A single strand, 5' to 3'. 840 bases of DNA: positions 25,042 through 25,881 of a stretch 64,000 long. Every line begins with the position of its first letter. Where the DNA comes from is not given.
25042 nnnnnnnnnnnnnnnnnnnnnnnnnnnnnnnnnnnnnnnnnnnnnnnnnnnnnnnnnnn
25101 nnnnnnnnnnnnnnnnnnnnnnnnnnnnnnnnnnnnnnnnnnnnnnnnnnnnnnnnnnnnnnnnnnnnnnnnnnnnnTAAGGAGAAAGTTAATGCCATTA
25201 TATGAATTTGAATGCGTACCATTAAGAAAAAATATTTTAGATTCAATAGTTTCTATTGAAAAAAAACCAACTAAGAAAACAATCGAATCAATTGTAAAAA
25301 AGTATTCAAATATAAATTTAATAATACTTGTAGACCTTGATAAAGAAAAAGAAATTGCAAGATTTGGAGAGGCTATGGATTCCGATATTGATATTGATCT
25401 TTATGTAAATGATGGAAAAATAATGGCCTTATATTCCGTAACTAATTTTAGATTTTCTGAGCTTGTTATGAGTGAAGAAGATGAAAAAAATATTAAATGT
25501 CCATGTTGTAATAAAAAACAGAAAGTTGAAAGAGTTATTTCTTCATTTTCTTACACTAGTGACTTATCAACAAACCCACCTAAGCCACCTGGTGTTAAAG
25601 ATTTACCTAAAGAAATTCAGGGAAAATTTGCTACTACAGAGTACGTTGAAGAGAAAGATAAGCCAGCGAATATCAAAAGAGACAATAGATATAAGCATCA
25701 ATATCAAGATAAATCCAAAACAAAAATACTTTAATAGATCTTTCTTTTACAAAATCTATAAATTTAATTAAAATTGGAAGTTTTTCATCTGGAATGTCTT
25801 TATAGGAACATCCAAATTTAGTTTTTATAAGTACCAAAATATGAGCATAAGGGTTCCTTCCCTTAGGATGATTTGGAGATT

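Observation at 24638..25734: Tandem pair of diverged paralogs: FmdB-like zinc ribbons split by a ~90-aa inserted domain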

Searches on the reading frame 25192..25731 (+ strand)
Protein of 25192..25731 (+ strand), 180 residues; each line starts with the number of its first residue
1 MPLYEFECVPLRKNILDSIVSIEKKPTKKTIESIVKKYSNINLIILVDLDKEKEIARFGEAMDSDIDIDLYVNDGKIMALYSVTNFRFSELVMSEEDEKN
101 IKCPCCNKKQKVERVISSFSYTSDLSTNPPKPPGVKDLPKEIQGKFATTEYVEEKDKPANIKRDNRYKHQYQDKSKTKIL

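Call 3: search_protein_families(library=pfam, proteins=[window:25192-25731:+], max_evalue=10)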
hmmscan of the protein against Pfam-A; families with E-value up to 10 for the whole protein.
window:25192-25731:+ (180 aa): 3 families
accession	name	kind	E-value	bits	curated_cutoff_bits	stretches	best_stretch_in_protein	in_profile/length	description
PF09723.15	Zn_ribbon_8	-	1.3e-05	25.5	34.4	2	87-116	14-41/41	Zinc ribbon domain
PF17518.7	DUF5443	-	0.11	11.9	25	1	20-95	80-153/344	Family of unknown function (DUF5443)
PF06676.16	DUF1178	-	0.12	13.2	31.6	1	86-134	18-65/147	Protein of unknown function (DUF1178)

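Call 4: search_protein_families(library=ncbifam, proteins=[window:25192-25731:+], max_evalue=10)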
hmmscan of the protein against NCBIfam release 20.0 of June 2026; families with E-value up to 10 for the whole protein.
window:25192-25731:+ (180 aa): 3 families
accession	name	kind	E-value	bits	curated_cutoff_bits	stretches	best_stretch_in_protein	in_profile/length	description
TIGR02605.1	CxxC_CxxC_SSSS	subfamily_domain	0.00026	21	31.3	2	87-121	14-48/52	FmdB family zinc ribbon protein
TIGR04104.1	cxxc_20_cxxc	subfamily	0.047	14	45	1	85-116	9-41/93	TIGR04104 family putative zinc finger protein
NF053663.1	RPWMISH_prot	domain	0.12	13.1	120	1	87-122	13-46/115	RPWMISH domain-containing protein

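Call 7: find_homologous_proteins(query=window:25192-25731:+, max_evalue=0.001)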
Query window:25192-25731:+ (180 aa): 70 proteins with E <= 0.001 among 157 candidates.
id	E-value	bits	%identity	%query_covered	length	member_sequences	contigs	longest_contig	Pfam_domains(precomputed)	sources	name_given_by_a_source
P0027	2.0e-111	387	99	100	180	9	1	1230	PF09723.16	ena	-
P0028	5.9e-88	311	79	100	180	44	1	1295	PF09723.16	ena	-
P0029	1.6e-87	310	79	100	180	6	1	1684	PF09723.16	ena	-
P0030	2.1e-75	270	75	93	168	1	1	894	PF09723.16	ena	-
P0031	5.7e-72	259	100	66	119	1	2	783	-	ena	-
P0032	1.9e-71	257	67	100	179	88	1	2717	PF09723.16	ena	-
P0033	4.4e-68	246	67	100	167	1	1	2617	-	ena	-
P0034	2.4e-62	228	60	100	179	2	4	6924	-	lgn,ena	-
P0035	6.9e-62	226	61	100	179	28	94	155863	PF09723.16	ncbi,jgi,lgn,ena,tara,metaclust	jgi:hypothetical protein|tara:strand:+ start:449 stop:988 length:540 start_codon:yes stop_codon:yes 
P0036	1.3e-61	225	60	100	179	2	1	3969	-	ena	-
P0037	2.8e-61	224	60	100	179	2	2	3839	-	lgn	-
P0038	1.0e-60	222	61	100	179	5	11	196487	-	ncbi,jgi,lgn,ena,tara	tara:strand:- start:22008 stop:22547 length:540 start_codon:yes stop_codon:yes gene_type:complete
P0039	3.1e-60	221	59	100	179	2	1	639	-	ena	-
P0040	4.2e-60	220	58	100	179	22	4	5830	-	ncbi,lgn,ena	-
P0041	6.0e-60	220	58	100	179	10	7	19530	-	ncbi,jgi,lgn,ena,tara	tara:strand:- start:1276 stop:1815 length:540 start_codon:yes stop_codon:yes gene_type:complete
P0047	1.7e-56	209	56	100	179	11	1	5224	PF09723.16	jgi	-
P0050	6.7e-54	200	55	100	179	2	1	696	PF09723.16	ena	-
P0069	5.3e-43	165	47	88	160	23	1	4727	PF09723.16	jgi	jgi:hypothetical protein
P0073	3.3e-41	159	49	88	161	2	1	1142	PF09723.16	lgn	-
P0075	1.1e-39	154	48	88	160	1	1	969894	PF09723.16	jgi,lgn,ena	-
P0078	5.3e-39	152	48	88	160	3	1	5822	PF09723.16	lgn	-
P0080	3.2e-38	149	48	88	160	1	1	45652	PF09723.16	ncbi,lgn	-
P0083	8.8e-38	148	61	68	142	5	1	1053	PF09723.16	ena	-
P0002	9.6e-38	148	71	44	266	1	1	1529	PF09723.16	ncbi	-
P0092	2.2e-28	117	49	68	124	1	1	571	PF09723.16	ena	-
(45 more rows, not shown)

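Call 9: find_encoding_contigs(protein=P0035, flank=6000, max_places=4)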
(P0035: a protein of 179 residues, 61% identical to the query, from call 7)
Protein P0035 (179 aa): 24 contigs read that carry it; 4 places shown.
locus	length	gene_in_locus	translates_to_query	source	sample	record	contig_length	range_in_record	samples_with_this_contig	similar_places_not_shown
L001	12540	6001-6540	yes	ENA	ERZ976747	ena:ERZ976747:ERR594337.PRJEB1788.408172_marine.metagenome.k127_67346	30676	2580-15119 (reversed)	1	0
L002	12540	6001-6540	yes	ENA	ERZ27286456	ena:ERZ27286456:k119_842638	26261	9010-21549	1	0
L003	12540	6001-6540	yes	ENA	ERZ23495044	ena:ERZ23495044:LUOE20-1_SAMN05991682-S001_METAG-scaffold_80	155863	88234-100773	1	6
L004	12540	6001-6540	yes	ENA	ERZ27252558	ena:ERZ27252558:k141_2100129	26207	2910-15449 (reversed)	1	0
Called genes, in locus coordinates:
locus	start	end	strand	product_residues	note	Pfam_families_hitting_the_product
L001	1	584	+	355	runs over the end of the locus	PF03054:tRNA_Me_trans, PF24167:DUF7411 (faint), PF20259:tRNA_Me_trans_M, PF20258:tRNA_Me_trans_C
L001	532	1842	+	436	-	PF00919:UPF0004, PF04055:Radical_SAM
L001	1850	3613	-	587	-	PF01336:tRNA_anti-codon, PF00152:tRNA-synt_2, PF02938:GAD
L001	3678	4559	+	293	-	PF00350:Dynamin_N (faint), PF01926:MMR_HSR1, PF02421:FeoB_N, PF03193:RsgA_GTPase (faint), PF00009:GTP_EFTU, PF07650:KH_2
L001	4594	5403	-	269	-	PF00378:ECH_1, PF16113:ECH_2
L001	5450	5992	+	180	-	-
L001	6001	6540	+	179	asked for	PF09723:Zn_ribbon_8 (faint)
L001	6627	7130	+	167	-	PF00258:Flavodoxin_1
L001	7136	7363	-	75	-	-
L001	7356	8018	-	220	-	PF01502:PRA-CH, PF01503:PRA-PH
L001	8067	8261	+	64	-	PF01192:RNA_pol_Rpb6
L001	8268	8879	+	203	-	PF00293:NUDIX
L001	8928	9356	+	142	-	PF00436:SSB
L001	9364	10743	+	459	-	PF00483:NTP_transferase, PF01128:IspD (weak), PF02348:CTP_transf_3 (weak), PF12804:NTP_transf_3, PF25084:LbH_EIF2B, PF00132:Hexapep, PF25087:GMPPB_C, PF00132:Hexapep (weak), +1 more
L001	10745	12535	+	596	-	PF13522:GATase_6, PF13537:GATase_7, PF01380:SIS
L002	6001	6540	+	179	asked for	PF09723:Zn_ribbon_8 (faint)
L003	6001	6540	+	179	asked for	PF09723:Zn_ribbon_8 (faint)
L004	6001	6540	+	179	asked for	PF09723:Zn_ribbon_8 (faint)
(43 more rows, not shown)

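Call 11: find_encoding_contigs(protein=P0075, flank=6000, max_places=3)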
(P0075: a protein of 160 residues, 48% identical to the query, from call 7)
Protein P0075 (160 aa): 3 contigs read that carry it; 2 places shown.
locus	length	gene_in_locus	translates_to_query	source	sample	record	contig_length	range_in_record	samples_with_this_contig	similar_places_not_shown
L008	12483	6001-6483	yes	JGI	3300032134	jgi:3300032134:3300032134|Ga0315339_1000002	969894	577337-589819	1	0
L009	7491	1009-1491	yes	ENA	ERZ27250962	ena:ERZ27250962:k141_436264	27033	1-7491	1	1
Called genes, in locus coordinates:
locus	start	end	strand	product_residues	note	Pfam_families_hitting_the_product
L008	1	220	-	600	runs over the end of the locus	PF01336:tRNA_anti-codon, PF00152:tRNA-synt_2, PF01409:tRNA-synt_2d (faint), PF02938:GAD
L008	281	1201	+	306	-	PF03193:RsgA_GTPase (weak), PF00009:GTP_EFTU, PF00350:Dynamin_N (faint), PF01926:MMR_HSR1, PF02421:FeoB_N, PF04548:AIG1 (weak), PF10662:PduV-EutP (weak), PF07650:KH_2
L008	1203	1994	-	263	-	PF00378:ECH_1, PF16113:ECH_2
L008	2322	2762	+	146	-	-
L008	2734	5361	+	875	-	PF17829:GH115_C, PF09479:Flg_new (faint), PF18998:Flg_new_2, PF17829:GH115_C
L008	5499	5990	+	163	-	PF09723:Zn_ribbon_8 (faint)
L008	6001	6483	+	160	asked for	PF09723:Zn_ribbon_8 (faint)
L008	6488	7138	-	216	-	PF01502:PRA-CH, PF01503:PRA-PH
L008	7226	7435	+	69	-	PF01192:RNA_pol_Rpb6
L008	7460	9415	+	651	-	PF05378:Hydant_A_N, PF01968:Hydantoinase_A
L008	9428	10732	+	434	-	PF01593:Amino_oxidase (faint)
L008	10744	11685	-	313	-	PF00685:Sulfotransfer_1, PF13469:Sulfotransfer_3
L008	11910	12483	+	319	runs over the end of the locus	PF00685:Sulfotransfer_1 (weak), PF13469:Sulfotransfer_3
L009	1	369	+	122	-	?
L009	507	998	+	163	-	PF09723:Zn_ribbon_8 (faint)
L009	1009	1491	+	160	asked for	PF09723:Zn_ribbon_8 (faint)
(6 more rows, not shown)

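Call 15: find_related_loci(query=A2, collection=genome_contigs, flank=8000)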
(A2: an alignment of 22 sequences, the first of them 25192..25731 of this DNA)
Query A2 (180 aa) in genome_contigs; peptide patterns used: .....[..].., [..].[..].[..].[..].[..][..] (x = any residue, [..] = any of these).
599 stretches matched a pattern (row limit reached: there are more); 28 encode a relative of the query (tblastn E <= 1e-3); 28 distinct loci.
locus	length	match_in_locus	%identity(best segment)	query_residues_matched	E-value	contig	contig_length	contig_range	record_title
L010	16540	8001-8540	81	1-180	2e-94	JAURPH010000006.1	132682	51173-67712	MAG: Thermodesulfobacteriota bacterium isolate SFB_South_Co_19 k141_1120794, whole genome shotgun sequence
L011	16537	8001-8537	66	1-180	2e-76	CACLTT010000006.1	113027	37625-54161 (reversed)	uncultured Candidatus Hydrogenedens sp. isolate AG-470-J09 genome assembly, contig: AG-470-J09_AG-470-J09_NODE_6, whole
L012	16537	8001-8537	59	1-180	1e-66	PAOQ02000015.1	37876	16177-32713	MAG: bacterium isolate SAT211 MHASMcontig_959847, whole genome shotgun sequence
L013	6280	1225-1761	58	1-180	7e-66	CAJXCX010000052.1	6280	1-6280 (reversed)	MAG TPA_asm: uncultured Spirochaetales bacterium isolate ERR598946_bin.71_MetaBAT_v2.12.1_MAG genome assembly, contig: N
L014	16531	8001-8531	60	1-178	4e-65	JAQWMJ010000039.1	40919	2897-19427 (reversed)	MAG: Thermodesulfobacteriota bacterium isolate cluster2_bin.15 k141_3353000, whole genome shotgun sequence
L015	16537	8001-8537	61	1-180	7e-68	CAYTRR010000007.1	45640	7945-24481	MAG TPA_asm: uncultured Spirochaetales bacterium isolate SRP092796_co1_466 genome assembly, contig: k141_4581708, whole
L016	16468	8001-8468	48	1-158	1e-47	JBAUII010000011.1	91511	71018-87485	MAG: Thermodesulfobacteriota bacterium isolate MFD09513_ilm_asm_bin6 k127_111252, whole genome shotgun sequence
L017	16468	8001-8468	47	1-158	2e-46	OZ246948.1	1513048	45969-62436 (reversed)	MAG: Thermodesulfobacteriota bacterium isolate d696c60b-6efb-4378-b5c3-90a1f47793ec genome assembly, chromosome: 1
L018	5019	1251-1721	50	1-158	1e-45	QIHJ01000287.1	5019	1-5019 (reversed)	MAG: Candidatus Dadabacteria bacterium isolate SZUA-126 Ga0063293_10026006, whole genome shotgun sequence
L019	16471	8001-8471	48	1-158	3e-45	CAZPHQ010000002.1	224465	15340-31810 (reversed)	MAG TPA_asm: uncultured Spirochaetia bacterium isolate SRP077602_co3_46 genome assembly, contig: NODE_12_length_224465_c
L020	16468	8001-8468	49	1-158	5e-45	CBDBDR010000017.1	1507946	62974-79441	MAG: Thermodesulfobacteriota bacterium isolate 7a2b2c3e-af3a-4cfd-90bc-2cfaeb90f16c genome assembly, contig: contig_17,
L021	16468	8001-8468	46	1-158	2e-44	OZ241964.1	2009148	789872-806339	MAG: Thermodesulfobacteriota bacterium isolate f5ee5f3d-b5e6-4f91-bea9-ad3977f1f42d genome assembly, chromosome: 1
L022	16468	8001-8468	46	1-158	2e-44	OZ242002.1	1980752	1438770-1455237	MAG: Thermodesulfobacteriota bacterium isolate e7122dd4-f3e6-4f07-b2bf-3ec12583613f genome assembly, chromosome: 1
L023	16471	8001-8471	48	1-158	3e-44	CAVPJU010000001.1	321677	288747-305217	MAG: uncultured bacterium isolate MFD10007.bin.1.169 genome assembly, contig: contig_25357, whole genome shotgun sequenc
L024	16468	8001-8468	46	1-158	9e-44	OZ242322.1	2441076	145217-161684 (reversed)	MAG: Thermodesulfobacteriota bacterium isolate 3e42ac3d-59cd-46c6-8b9e-c6275ce6f8c4 genome assembly, chromosome: 1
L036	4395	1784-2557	47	1-158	2e-15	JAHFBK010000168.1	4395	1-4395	MAG: Candidatus Dadabacteria bacterium isolate nzgw197 NODE_21782_length_4396_cov_19.114854, whole genome shotgun sequen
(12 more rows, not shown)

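Call 28: predict_structure(alignment_id=A4)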
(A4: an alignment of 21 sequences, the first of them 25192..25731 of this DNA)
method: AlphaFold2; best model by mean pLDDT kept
length: 180 residues; sequences in the alignment: 21
mean_pLDDT: 73.6   pTM: 0.57
mean pLDDT of the five models: 73.6, 73.4, 73.3, 72.4, 71.3
residues with pLDDT >= 90: 66; 70-90: 47; 50-70: 20; < 50: 47
segments of 3 or more residues with pLDDT < 50: 118-129, 146-154, 156-180
pLDDT, mean of each block of 10 residues (from residue 1): 81 93 94 95 95 95 91 92 88 81 78 65 42 57 47 45 45 40
secondary structure, 60 per line:
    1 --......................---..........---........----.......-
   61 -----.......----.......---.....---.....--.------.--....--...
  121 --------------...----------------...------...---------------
elements in order: E3-8 H9-24 H28-37 E41-48 E53-59 E66-72 E77-83 E87-91 H95-99 E112-115

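Call 74: search_protein_families(library=pfam, proteins=[P0154, L036:1784-2293:+], max_evalue=0.1)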
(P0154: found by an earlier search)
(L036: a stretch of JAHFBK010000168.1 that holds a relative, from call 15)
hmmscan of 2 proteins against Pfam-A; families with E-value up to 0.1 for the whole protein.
P0154 (85 aa): 9 families
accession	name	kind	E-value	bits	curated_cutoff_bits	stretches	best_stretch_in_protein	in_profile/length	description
PF09723.15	Zn_ribbon_8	-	2.9e-13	50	34.4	1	1-42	1-41/41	Zinc ribbon domain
PF06676.16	DUF1178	-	0.00048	21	31.6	1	14-70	17-75/147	Protein of unknown function (DUF1178)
PF23451.1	Zn_ribbon_PaaD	-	0.0011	19.1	27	1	22-49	9-35/53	PaaD zinc beta ribbon domain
PF25206.1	DUF7836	-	0.009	16.3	26.7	1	7-51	9-51/59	Domain of unknown function (DUF7836)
PF19134.6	DUF5817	-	0.023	15.1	31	1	8-52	6-46/57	Domain of unknown function (DUF5817)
PF21957.2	Zn_ribbon_16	-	0.033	14.6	27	1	20-51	5-34/65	Zinc beta-ribbon finger, putative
PF01155.25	HypA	-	0.043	14.3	28.9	1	5-39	70-98/112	Hydrogenase/urease nickel incorporation, metallochaperone, hypA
PF23455.1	DUF7129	-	0.045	13.9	30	0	5-36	11-36/45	Domain of unknown function (DUF7129)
PF03811.18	Zn_ribbon_InsA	-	0.096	12.9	26.1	1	28-40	6-18/35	InsA N-terminal domain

L036:1784-2293:+ (170 aa): 2 families
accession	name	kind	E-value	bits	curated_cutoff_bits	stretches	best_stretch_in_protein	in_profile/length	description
PF09723.15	Zn_ribbon_8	-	1e-05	25.8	34.4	1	1-13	1-13/41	Zinc ribbon domain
PF13695.12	Zn_ribbon_3CxxC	-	0.072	14.1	23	0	4-103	4-91/100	Zinc-binding domain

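Call 78: fold_search(model_id=the predicted structure, library=pdb)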
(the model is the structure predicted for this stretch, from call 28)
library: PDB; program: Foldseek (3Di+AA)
matches with E <= 10: 1003; with E <= 0.001: 0
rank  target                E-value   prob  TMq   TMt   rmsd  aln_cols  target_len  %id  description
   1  4jgp_B                4.6e-02  0.98  0.26  0.23   5.7        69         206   14  The crystal structure of sporulation kinase D sensor domain from Bacillus subtilis subsp in complex with pyruvate at 2 (released 2013-05-15)
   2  4jgo_A                7.5e-02  0.96  0.25  0.23   5.4        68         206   15  The crystal structure of sporulation kinase d sensor domain from Bacillus subtilis subsp. (released 2013-05-15)
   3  4jgq_A                9.0e-02  0.98  0.26  0.23   2.7        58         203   16  The crystal structure of sporulation kinase D mutant sensor domain, r131a, from Bacillus subtilis subsp in co-crystall (released 2013-05-15)
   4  4jgr_A                9.6e-02  0.97  0.26  0.23   2.7        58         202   17  The crystal structure of sporulation kinase D mutant sensor domain, R131A, from Bacillus subtilis subsp at 2.4A resolu (released 2013-05-15)
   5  4jgr_B                1.7e-01  0.89  0.24  0.22   3.0        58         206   19  The crystal structure of sporulation kinase D mutant sensor domain, R131A, from Bacillus subtilis subsp at 2.4A resolu (released 2013-05-15)
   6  4jgo_B                1.7e-01  0.82  0.25  0.22   5.7        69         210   17  The crystal structure of sporulation kinase d sensor domain from Bacillus subtilis subsp. (released 2013-05-15)
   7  9niv                  2.7e-01  0.91  0.26  0.22   3.0        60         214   13  Crystal structure of Vibrio cholerae CqsR bound to serinol (released 2025-07-02)
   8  4jgq_B                2.7e-01  0.80  0.24  0.22   3.0        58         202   19  The crystal structure of sporulation kinase D mutant sensor domain, r131a, from Bacillus subtilis subsp in co-crystall (released 2013-05-15)
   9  9nia                  2.9e-01  0.92  0.26  0.22   2.9        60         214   13  Crystal structure of Vibrio cholerae CqsR bound to ethanolamine (released 2025-07-02)
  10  2mj6_MODEL_1_A        4.9e-01  0.69  0.30  0.53   3.3        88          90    6  Solution structure of the extracellular sensor domain of DraK histidine kinase (released 2014-09-24)
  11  3ic8_C                5.5e-01  0.08  0.13  0.09  10.7        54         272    6  The Crystal Structure of a GST-like protein from Pseudomonas syringae to 2.4A (released 2009-09-01)
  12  9g13_E                5.5e-01  0.07  0.11  0.14  15.4        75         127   12  VHH H3-2 in complex with Tau C-terminal peptide (released 2024-07-31)
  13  8fsl_D                5.5e-01  0.04  0.10  0.14  11.9        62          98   10  Human Mesothelin bound to a neutralizing VH domain antibody (released 2024-05-29)
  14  7ewl_B                5.9e-01  0.30  0.26  0.10  10.6       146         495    5  cryo-EM structure of apo GPR158 (released 2021-12-01)
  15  3ic8_D                5.9e-01  0.08  0.13  0.09  11.8        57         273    5  The Crystal Structure of a GST-like protein from Pseudomonas syringae to 2.4A (released 2009-09-01)
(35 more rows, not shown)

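Call 79: search_protein_families(library=phrogs, proteins=[window:25192-25731:+], max_evalue=0.01)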
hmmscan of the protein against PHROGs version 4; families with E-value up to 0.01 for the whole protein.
window:25192-25731:+ (180 aa): 0 families

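Call 80: search_protein_families(library=padloc, proteins=[window:25192-25731:+], max_evalue=0.01)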
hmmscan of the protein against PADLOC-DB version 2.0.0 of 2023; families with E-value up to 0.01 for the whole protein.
window:25192-25731:+ (180 aa): 0 families

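Call 81: search_dna_similar(query=window:25192-25731:+, collection=phages, mode=protein, max_evalue=0.001, max_rows=5)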
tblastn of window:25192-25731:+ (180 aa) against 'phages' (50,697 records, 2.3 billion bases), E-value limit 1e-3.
No match.
